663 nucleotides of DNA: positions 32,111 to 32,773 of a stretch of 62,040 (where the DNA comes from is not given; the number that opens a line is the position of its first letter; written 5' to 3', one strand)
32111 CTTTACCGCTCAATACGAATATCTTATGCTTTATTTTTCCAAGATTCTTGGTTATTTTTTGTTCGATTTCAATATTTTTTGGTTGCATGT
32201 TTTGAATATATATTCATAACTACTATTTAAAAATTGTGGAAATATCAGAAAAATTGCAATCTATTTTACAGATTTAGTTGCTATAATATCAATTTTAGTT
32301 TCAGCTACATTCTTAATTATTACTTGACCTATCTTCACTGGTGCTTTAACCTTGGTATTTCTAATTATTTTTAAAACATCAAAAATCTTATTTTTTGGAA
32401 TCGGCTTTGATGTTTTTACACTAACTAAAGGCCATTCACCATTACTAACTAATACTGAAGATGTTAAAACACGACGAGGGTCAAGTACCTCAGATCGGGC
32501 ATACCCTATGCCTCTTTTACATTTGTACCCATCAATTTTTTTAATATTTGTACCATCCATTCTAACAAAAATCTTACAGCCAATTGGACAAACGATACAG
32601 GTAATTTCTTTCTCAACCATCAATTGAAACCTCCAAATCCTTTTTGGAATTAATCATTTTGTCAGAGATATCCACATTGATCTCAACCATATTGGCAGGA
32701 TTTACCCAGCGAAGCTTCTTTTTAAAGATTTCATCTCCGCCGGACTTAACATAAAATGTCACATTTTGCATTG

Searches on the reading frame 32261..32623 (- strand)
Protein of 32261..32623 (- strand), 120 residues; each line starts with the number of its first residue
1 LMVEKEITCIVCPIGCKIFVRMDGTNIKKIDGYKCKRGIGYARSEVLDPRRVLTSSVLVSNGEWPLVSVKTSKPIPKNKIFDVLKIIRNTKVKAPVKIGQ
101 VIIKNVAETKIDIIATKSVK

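Call 85: search_protein_families(library=pfam, proteins=[window:32261-32623:-], max_evalue=0.00001)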
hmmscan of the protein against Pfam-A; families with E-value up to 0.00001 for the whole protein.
window:32261-32623:- (120 aa): 1 family
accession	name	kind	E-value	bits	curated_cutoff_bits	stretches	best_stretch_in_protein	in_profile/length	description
PF07892.16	DUF1667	-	4.3e-34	116.8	27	1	36-117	1-82/82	Protein of unknown function (DUF1667)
